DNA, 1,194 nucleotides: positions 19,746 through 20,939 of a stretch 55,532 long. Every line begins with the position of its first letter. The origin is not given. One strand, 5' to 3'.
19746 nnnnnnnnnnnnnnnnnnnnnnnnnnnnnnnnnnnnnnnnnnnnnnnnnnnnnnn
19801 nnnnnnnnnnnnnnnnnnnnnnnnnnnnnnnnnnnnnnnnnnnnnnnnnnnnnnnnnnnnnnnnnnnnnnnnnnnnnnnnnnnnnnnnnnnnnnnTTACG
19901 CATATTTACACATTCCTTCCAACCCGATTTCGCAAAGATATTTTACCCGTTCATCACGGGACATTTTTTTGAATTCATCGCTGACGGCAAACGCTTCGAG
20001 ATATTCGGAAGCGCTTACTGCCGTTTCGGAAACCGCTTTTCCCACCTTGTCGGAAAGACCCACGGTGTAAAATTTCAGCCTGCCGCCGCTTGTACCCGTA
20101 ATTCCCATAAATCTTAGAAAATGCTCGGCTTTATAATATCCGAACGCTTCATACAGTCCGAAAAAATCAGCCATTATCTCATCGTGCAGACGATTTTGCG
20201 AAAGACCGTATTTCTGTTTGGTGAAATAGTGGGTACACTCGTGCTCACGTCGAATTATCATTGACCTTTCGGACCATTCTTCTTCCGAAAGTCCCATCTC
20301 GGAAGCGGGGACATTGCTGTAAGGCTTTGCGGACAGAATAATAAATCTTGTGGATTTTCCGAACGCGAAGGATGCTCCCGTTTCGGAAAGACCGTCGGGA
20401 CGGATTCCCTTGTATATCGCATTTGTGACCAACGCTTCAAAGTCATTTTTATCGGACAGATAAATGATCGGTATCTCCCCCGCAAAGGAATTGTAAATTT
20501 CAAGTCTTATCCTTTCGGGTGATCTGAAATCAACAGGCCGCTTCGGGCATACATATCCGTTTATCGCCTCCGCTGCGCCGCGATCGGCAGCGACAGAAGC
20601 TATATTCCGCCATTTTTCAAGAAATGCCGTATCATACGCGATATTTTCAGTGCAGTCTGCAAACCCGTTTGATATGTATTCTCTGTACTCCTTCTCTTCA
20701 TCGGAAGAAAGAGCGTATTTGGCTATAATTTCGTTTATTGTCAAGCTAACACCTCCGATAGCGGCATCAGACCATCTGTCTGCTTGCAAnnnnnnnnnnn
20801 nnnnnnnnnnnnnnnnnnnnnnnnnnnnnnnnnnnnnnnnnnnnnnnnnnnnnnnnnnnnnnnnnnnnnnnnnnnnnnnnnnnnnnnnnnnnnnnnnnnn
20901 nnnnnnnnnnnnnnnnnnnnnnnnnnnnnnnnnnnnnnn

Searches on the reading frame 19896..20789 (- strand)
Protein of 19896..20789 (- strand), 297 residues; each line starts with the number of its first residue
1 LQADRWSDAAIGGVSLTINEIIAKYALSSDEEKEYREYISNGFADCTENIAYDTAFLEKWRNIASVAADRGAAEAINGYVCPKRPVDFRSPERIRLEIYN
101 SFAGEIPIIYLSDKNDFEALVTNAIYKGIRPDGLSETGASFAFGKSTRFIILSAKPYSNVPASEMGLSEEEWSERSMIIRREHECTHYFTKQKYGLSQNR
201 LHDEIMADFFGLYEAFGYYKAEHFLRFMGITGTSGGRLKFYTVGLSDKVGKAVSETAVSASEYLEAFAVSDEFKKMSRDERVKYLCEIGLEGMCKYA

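Call 7: search_protein_families(library=pfam, proteins=[window:19896-20789:-], max_evalue=0.001)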
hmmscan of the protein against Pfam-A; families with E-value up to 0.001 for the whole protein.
window:19896-20789:- (297 aa): 1 family
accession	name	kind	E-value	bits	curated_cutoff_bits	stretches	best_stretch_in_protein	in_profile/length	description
PF22541.2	DUF7005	-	3.5e-52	177.9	27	2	148-292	203-356/361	Family of unknown function (DUF7005)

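Call 36: search_protein_families(library=pfam, proteins=[window:19896-20789:-], max_evalue=1)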
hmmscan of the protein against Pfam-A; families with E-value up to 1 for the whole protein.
window:19896-20789:- (297 aa): 1 family
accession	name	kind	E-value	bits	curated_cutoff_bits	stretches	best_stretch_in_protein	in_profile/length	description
PF22541.2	DUF7005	-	3.5e-52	177.9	27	2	148-292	203-356/361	Family of unknown function (DUF7005)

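Call 52: search_solved_structures(query=window:19896-20789:-, max_evalue=1)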
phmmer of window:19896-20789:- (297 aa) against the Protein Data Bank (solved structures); distinct sequences matched with E-value up to 1: 0.

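Call 53: search_protein_families(library=ncbifam, proteins=[window:19896-20789:-], max_evalue=0.001)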
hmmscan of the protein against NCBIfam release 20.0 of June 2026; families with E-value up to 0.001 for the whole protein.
window:19896-20789:- (297 aa): 0 families

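Call 54: find_homologous_proteins(query=window:19896-20789:-, max_evalue=0.001)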
Query window:19896-20789:- (297 aa): 393 proteins with E <= 0.001 among 1606 candidates; the best 120 are listed.
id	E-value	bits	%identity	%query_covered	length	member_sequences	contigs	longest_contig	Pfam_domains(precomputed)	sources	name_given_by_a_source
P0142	4.9e-185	631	100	95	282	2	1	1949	PF22541.3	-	-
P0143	5.5e-147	507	79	95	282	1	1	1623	PF22541.3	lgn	-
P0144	3.1e-131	455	73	94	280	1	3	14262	PF22541.3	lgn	-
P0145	5.4e-126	438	69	94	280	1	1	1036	PF22541.3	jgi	jgi:hypothetical protein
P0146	3.7e-125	435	69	94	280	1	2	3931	PF22541.3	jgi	jgi:hypothetical protein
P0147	2.6e-123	429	65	96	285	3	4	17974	PF22541.3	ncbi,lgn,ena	-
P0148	3.7e-123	428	66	95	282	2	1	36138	PF22541.3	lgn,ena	-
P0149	1.6e-122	426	66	94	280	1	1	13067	PF22541.3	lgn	-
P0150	3.1e-121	422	68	93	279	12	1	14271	PF22541.3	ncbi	-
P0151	3.5e-121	422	67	94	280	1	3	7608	PF22541.3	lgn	-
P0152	8.7e-121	421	64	95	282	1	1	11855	PF22541.3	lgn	-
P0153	3.6e-120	419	65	94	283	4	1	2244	PF22541.3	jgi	jgi:hypothetical protein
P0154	3.8e-120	418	65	94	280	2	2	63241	PF22541.3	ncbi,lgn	-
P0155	1.1e-118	414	65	94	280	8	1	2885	PF22541.3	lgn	-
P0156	1.3e-116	407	63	94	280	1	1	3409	PF22541.3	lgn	-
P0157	1.8e-116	406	64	94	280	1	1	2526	PF22541.3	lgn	-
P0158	2.8e-115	403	64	94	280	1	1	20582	PF22541.3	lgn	-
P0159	2.0e-114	400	63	94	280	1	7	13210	PF22541.3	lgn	-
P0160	4.2e-113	395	62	94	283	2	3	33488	PF22541.3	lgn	-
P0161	6.0e-112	392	62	94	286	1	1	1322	PF22541.3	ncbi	-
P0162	9.3e-111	388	61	94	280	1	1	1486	PF22541.3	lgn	-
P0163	1.8e-109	383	61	94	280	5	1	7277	PF22541.3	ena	-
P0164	8.3e-108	378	61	95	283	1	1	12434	PF22541.3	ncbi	ncbi:MAG: DUF7005 family protein [Ruminococcus sp.]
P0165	9.6e-108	378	61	94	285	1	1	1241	PF22541.3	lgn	-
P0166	1.1e-106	374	60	94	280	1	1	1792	PF22541.3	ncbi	-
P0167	2.9e-106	373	60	95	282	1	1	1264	PF22541.3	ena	-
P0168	1.0e-105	371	58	95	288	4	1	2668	PF22541.3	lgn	-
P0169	5.3e-104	366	58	94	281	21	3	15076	PF22541.3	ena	-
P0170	2.2e-103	364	60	94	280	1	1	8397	PF22541.3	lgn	-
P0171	7.9e-103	362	58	94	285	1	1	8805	PF22541.3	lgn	-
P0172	1.3e-102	361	56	94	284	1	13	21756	PF22541.3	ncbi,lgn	-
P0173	4.3e-102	359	58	94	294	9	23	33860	PF22541.3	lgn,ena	-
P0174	5.5e-102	359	59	94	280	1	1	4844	PF22541.3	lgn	-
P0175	7.7e-102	358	57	94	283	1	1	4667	PF22541.3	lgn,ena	-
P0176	1.0e-101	358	55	94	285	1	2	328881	PF22541.3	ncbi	-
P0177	1.7e-101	357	59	94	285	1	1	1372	PF22541.3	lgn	-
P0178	2.0e-101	357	59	94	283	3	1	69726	PF22541.3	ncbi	-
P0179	4.2e-101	356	58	94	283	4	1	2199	PF22541.3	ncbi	-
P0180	5.6e-101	356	56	94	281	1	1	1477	PF22541.3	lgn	-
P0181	1.1e-100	355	58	94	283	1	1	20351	PF22541.3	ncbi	-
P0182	1.9e-100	354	59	94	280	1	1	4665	PF22541.3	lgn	-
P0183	2.1e-100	354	58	94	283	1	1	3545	PF22541.3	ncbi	-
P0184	6.1e-100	352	58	92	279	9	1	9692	PF22541.3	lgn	-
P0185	9.2e-100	352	57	95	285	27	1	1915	PF22541.3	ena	-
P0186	9.4e-100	352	57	95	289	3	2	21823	PF22541.3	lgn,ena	-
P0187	2.2e-99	350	57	94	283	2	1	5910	PF22541.3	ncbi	-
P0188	4.1e-99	350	58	94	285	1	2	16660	PF22541.3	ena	-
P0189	4.2e-99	349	56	94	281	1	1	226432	PF22541.3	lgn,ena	-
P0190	5.7e-99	349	58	94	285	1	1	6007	PF22541.3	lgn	-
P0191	7.0e-99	349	57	95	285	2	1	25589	PF22541.3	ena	-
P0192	2.3e-98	347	58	94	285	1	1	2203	PF22541.3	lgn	-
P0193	3.7e-98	346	58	95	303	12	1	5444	PF22541.3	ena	-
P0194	4.8e-98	346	56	95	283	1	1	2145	PF22541.3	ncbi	-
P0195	5.2e-98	346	56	94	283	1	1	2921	PF22541.3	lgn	-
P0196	5.6e-98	346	56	94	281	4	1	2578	PF22541.3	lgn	-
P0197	5.9e-98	346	57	95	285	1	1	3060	PF22541.3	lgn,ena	-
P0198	8.5e-98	345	56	94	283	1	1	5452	PF22541.3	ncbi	-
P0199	1.4e-97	345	57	94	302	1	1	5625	PF22541.3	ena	-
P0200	1.4e-97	344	58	93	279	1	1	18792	PF22541.3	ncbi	-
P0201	3.1e-97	343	54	95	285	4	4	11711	PF22541.3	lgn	-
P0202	4.5e-97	343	58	91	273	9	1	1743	PF22541.3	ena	-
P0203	4.7e-97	343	58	94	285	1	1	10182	PF22541.3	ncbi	-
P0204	5.1e-97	343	55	95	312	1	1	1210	PF22541.3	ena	-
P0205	5.2e-97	343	57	94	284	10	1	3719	PF22541.3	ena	-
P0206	5.5e-97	343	58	94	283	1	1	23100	PF22541.3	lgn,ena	-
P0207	6.0e-97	342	57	94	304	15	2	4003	PF22541.3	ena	-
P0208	8.0e-97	342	55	94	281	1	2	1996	PF22541.3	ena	-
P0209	1.0e-96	342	55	94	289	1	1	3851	PF22541.3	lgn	-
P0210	1.1e-96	342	58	93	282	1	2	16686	PF22541.3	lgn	-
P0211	1.2e-96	341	56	94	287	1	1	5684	PF22541.3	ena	-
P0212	1.4e-96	341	55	94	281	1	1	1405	PF22541.3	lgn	-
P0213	1.6e-96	341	59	93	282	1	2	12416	PF22541.3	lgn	-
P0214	1.8e-96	341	56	89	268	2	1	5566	PF22541.3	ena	-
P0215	1.9e-96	341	54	94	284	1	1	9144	PF22541.3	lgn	-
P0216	2.6e-96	340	58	91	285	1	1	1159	PF22541.3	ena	-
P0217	3.0e-96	340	55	95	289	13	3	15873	PF22541.3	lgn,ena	-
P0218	3.1e-96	340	58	93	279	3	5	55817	PF22541.3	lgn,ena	-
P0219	3.3e-96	340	56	94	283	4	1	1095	PF22541.3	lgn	-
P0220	4.3e-96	340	56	94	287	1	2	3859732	PF22541.3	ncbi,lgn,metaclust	metaclust:status=active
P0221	4.4e-96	340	56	94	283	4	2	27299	PF22541.3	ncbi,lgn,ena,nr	ncbi:MAG: hypothetical protein J6N15_06080 [Ruminiclostridium sp.]|nr:hypothetical protein [Ruminicl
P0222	5.0e-96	339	57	93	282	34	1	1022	PF22541.3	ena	-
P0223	5.9e-96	339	55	94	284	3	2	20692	PF22541.3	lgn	-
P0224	7.7e-96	339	55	95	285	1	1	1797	PF22541.3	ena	-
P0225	7.9e-96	339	57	94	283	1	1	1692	PF22541.3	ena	-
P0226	8.2e-96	339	56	93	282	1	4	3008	PF22541.3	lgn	-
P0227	8.5e-96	339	56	94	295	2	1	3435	PF22541.3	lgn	-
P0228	9.1e-96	339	57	91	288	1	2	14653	PF22541.3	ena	-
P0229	1.4e-95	338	56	96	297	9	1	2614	PF22541.3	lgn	-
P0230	2.0e-95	337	56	93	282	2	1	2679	PF22541.3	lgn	-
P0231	2.1e-95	337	54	94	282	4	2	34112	PF22541.3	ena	-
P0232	2.2e-95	337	57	94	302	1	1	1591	PF22541.3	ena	-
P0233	2.8e-95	337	56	93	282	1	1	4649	PF22541.3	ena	-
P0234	3.8e-95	336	56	94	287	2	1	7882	PF22541.3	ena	-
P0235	4.1e-95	336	56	94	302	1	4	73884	PF22541.3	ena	-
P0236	4.4e-95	336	56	93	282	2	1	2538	PF22541.3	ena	-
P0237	5.6e-95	336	54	94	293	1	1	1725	PF22541.3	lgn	-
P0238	6.6e-95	336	56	94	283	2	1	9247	PF22541.3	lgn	-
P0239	7.0e-95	336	54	94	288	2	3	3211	PF22541.3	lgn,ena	-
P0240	8.1e-95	335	56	94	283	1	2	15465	PF22541.3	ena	-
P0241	8.2e-95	335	54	94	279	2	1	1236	PF22541.3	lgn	-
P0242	8.3e-95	335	53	92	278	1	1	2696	PF22541.3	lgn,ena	-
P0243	8.6e-95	335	56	94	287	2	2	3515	PF22541.3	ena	-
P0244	9.0e-95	335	57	92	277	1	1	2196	PF22541.3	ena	-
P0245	9.2e-95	335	57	94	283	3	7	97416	PF22541.3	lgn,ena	-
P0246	1.0e-94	335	57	94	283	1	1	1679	PF22541.3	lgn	-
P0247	1.4e-94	335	54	95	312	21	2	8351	PF22541.3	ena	-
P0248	1.5e-94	335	53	93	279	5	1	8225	PF22541.3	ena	-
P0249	1.5e-94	335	58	87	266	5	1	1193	PF22541.3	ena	-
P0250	2.0e-94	334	56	94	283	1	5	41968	PF22541.3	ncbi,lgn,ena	-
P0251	2.0e-94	334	59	91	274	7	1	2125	PF22541.3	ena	-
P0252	2.0e-94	334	55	93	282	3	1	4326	PF22541.3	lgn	-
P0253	2.1e-94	334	56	93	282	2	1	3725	PF22541.3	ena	-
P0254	2.7e-94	334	56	94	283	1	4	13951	PF22541.3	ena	-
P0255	2.9e-94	334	56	94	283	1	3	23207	PF22541.3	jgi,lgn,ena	-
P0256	3.3e-94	333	58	91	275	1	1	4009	PF22541.3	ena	-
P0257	3.4e-94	333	56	93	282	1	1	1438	PF22541.3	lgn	-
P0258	3.7e-94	333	56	94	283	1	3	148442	PF22541.3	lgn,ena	-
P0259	5.1e-94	333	56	93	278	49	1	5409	PF22541.3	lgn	-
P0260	5.5e-94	333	56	94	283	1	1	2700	PF22541.3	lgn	-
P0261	6.2e-94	332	56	94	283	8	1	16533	PF22541.3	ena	-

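Call 55: find_encoding_contigs(protein=P0220, flank=10000, max_places=1)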
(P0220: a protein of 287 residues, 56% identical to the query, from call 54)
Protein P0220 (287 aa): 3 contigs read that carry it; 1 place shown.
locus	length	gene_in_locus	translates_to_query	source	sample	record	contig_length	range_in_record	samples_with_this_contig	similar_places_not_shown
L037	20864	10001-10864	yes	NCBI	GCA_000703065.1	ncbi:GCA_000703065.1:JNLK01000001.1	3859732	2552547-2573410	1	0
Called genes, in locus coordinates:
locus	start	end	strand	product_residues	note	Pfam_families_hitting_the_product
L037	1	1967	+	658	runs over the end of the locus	PF06580:His_kinase, PF02518:HATPase_c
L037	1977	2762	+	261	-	PF00072:Response_reg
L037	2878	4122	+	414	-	-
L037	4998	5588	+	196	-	-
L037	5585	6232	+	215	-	PF08843:AbiEii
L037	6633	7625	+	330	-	PF00144:Beta-lactamase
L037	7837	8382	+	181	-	-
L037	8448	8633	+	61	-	-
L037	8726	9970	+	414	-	-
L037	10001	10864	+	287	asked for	PF22541:DUF7005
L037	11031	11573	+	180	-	-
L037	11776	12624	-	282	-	PF00126:HTH_1, PF03466:LysR_substrate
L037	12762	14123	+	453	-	PF00682:HMGL-like, PF22617:HCS_D2 (faint)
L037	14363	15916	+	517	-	PF00497:SBP_bac_3, PF00528:BPD_transp_1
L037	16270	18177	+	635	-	PF07695:7TMR-DISM_7TM, PF06580:His_kinase, PF02518:HATPase_c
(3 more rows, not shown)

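Call 56: find_encoding_contigs(protein=P0258, flank=10000, max_places=1)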
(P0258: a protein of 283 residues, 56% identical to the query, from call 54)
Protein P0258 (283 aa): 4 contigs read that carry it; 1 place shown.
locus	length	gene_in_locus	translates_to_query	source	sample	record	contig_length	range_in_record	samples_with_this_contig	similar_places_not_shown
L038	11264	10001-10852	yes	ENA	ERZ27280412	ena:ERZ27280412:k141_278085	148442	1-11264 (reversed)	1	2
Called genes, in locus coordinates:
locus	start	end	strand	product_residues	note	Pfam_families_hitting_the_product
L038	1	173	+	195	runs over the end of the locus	-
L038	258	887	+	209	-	PF12710:HAD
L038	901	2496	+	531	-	PF00370:FGGY_N, PF02782:FGGY_C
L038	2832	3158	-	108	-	PF12682:Flavodoxin_4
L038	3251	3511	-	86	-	PF01613:Flavin_Reduct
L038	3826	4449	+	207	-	PF00440:TetR_N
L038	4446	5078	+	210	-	PF14196:ATC_hydrolase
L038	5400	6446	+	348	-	PF02424:ApbE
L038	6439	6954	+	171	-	PF07456:Hpre_diP_synt_I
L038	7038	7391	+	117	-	-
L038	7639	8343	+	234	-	PF00440:TetR_N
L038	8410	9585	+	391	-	PF00465:Fe-ADH, PF13685:Fe-ADH_2, PF25137:ADH_Fe_C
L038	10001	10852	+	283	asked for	PF22541:DUF7005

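Call 68: predict_structure(alignment_id=A4)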
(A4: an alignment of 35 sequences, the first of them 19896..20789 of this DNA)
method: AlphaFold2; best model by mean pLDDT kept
length: 297 residues; sequences in the alignment: 35
mean_pLDDT: 91.3   pTM: 0.88
mean pLDDT of the five models: 91.3, 90.5, 90.3, 90.3, 88.9
residues with pLDDT >= 90: 242; 70-90: 41; 50-70: 2; < 50: 12
segments of 3 or more residues with pLDDT < 50: 1-12
pLDDT, mean of each block of 10 residues (from residue 1): 30 73 98 97 90 90 97 97 97 96 95 95 95 90 84 92 94 95 95 87 96 97 96 91 95 98 97 97 96 92
secondary structure, 60 per line:
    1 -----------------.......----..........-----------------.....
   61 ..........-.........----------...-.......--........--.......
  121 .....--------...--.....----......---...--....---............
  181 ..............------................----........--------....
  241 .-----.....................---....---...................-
elements in order: H18-24 H29-38 H56-70 H72-80 E95-101 E104-111 H114-125 E139-143 E148-153 H162-165 H169-194 H201-216 H221-228 H237-241 H247-267 H271-274 H278-296

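Call 70: fold_search(model_id=the predicted structure, library=pdb)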
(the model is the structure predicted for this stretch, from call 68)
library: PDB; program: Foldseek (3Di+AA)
matches with E <= 10: 122; with E <= 0.001: 0
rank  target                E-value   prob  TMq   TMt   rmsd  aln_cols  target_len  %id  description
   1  6p82_D                8.5e-01  0.09  0.22  0.22  14.3       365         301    9  Structure of P. aeruginosa ATCC27853 CdnD, Apo form 1 (released 2019-12-25)
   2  6p82_B                8.9e-01  0.07  0.19  0.18  16.3       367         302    8  Structure of P. aeruginosa ATCC27853 CdnD, Apo form 1 (released 2019-12-25)
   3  6p8j_A                8.9e-01  0.06  0.18  0.18  19.8       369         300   10  Structure of P. aeruginosa ATCC27853 CdnD D62N/D64N mutant bound to ATP (released 2019-12-25)
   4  7vpp_C                1.1e+00  0.18  0.29  0.12  12.0       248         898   10  Structures of a deltacoronavirus spike protein bound to porcine and human receptors indicate the risk of virus adaptat (released 2022-03-16)
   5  7l9h_A                1.2e+00  0.03  0.12  0.11  20.0       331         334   12  Crystal structure of human ARH3-D77A bound to magnesium and ADP-ribose (released 2021-04-28)
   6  7ecd                  1.5e+00  0.06  0.16  0.17  13.5       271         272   10  Crystal structure of Tam41 from Firmicutes bacterium, complex with CTP-Mg (released 2022-01-19)
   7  4ooj_A                1.8e+00  0.02  0.12  0.07  21.5       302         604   10  Crystal structure of the N-terminal domain of the Legionella pneumophila protein SidC at 2.4A resolution (released 2014-02-26)
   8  8qdv_E                2.3e+00  0.03  0.12  0.14  18.8       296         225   11  Structure of 14-3-3 zeta delta C with the bivalent tau-pS214-pS324 peptide (released 2024-09-11)
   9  6zc9_B                2.6e+00  0.03  0.13  0.16  20.1       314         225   10  Structure of 14-3-3 gamma in complex with Nedd4-2 14-3-3 binding motif Ser448 (released 2021-07-21)
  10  4yxx                  2.7e+00  0.04  0.11  0.15  15.5       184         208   16  Computationally designed left-handed alpha/alpha toroid with 6 repeats (released 2015-12-16)
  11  9dei_A                2.7e+00  0.02  0.13  0.11  22.2       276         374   10  Trypanosoma brucei mitochondrial RNA-editing catalytic complex 1, U-deletion (RECC1) (released 2026-01-21)
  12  9cam_A                2.8e+00  0.09  0.28  0.12  11.6       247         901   14  Aminopeptidase N close state (released 2025-08-06)
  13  4fg9_A                2.8e+00  0.04  0.14  0.15  17.9       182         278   12  Crystal structure of human calcium/calmodulin-dependent protein kinase I 1-320 in complex with ATP (released 2013-01-23)
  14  4rqo_B                3.0e+00  0.07  0.23  0.16  17.8       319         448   10  Crystal structure of L-Serine Dehydratase from Legionella pneumophila (released 2014-11-19)
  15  2ogi_B                3.0e+00  0.04  0.13  0.16  10.5       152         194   12  Crystal structure of a putative metal dependent phosphohydrolase (sag1661) from streptococcus agalactiae serogroup v a (released 2007-01-16)
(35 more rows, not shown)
